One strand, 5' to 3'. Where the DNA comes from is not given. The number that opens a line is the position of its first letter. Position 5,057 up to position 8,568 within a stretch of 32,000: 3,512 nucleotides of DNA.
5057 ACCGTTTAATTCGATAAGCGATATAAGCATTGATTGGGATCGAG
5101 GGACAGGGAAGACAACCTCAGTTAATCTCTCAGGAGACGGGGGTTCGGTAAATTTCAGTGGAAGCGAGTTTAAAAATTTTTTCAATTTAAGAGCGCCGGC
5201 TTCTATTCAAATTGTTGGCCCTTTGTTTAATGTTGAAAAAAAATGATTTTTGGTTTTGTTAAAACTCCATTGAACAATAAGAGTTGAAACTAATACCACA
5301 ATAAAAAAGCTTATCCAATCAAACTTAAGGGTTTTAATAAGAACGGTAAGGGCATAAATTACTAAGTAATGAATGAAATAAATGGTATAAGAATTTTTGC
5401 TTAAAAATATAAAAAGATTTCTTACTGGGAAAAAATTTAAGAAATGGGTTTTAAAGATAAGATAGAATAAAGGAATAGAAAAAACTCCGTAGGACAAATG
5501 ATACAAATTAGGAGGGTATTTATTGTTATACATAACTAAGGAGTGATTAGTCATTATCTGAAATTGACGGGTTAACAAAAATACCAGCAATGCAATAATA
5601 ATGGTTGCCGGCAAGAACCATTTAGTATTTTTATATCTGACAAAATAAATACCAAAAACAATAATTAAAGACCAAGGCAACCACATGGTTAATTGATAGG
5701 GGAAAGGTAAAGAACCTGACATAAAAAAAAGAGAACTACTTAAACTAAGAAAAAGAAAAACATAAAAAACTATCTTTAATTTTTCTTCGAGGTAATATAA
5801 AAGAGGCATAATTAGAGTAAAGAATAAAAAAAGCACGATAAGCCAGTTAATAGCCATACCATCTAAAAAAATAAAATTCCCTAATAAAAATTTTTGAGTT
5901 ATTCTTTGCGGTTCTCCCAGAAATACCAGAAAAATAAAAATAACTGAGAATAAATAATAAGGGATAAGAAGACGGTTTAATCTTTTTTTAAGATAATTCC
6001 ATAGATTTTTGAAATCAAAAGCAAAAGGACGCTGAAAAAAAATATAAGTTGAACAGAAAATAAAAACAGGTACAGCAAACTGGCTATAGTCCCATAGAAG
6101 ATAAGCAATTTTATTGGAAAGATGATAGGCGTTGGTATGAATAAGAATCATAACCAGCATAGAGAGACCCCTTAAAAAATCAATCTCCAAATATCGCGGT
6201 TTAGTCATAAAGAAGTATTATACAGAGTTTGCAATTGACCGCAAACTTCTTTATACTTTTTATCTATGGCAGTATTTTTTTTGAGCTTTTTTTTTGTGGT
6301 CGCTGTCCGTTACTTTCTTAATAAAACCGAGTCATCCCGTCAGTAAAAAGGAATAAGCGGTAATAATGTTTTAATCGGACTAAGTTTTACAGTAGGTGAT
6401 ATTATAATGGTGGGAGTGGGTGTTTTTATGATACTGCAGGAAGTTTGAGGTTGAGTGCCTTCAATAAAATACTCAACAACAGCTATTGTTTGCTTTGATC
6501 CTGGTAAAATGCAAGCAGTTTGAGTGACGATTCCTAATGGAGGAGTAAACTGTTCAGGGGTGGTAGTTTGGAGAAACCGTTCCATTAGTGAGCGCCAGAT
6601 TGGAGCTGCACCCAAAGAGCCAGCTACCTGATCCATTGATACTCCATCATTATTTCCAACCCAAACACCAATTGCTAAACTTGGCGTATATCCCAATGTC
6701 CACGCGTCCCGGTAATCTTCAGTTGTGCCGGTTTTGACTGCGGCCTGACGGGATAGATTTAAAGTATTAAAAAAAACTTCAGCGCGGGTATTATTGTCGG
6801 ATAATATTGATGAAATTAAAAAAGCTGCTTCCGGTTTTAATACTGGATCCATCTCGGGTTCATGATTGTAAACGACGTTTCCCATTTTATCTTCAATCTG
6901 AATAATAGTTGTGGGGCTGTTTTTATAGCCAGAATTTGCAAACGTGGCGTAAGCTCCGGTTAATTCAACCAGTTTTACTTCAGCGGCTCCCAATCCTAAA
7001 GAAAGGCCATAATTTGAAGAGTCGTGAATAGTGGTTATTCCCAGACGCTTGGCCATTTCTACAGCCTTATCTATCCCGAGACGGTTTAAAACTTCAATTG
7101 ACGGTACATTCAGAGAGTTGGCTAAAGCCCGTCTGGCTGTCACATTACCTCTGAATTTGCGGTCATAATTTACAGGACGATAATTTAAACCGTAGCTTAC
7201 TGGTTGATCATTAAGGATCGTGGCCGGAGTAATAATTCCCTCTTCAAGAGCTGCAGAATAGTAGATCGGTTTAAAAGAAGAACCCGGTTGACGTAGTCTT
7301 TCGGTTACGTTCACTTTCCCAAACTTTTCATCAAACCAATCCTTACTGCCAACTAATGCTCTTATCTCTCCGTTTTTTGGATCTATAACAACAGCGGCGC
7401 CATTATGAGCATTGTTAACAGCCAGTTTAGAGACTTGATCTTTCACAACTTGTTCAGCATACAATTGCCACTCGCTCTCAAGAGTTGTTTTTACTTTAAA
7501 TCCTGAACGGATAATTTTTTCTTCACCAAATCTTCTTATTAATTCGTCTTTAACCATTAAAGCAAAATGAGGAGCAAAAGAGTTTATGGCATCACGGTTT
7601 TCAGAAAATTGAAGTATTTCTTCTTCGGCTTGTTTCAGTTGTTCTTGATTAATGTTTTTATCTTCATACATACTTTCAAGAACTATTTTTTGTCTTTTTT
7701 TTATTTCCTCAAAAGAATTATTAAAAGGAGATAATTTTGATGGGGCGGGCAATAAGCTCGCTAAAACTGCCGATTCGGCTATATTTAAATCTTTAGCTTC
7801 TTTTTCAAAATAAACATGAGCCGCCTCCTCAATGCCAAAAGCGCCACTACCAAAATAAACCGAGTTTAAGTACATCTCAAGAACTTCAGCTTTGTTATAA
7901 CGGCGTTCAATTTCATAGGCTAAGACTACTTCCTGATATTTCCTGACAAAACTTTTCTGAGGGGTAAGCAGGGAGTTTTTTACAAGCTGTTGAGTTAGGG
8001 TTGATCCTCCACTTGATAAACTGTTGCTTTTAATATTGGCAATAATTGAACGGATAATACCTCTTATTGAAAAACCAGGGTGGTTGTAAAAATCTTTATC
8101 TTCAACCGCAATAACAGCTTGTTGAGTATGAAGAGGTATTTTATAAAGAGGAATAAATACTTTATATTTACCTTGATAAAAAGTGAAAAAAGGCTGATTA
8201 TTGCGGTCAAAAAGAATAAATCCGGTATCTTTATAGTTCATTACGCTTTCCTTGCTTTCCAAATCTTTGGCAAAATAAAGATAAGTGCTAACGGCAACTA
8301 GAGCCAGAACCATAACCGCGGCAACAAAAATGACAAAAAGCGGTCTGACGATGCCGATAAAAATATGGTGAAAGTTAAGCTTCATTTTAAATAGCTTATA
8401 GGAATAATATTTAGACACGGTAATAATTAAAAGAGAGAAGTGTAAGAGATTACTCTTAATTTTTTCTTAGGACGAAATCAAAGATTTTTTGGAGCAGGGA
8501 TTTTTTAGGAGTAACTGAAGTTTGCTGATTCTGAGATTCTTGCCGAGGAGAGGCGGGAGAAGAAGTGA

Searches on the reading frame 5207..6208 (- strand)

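Call 56: search_protein_families(library=pfam, proteins=[window:5207-6208:-], max_evalue=0.001)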
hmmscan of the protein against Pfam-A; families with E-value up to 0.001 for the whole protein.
window:5207-6208:- (333 aa): 1 family
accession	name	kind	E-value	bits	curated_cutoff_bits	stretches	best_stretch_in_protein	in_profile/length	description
PF01757.29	Acyl_transf_3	-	7.2e-29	101.3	31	1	7-315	2-323/326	Acyltransferase domain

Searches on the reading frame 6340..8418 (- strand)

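Call 56: search_protein_families(library=pfam, proteins=[window:6340-8418:-], max_evalue=0.001)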
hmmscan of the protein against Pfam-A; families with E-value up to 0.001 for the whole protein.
window:6340-8418:- (692 aa): 2 families
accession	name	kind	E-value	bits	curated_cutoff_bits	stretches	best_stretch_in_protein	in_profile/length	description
PF00912.28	Transgly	-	3e-61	206.4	27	1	79-250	7-177/178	Transglycosylase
PF00905.27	Transpeptidase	-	6.5e-29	101.5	22.1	1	340-612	1-298/299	Penicillin binding protein transpeptidase domain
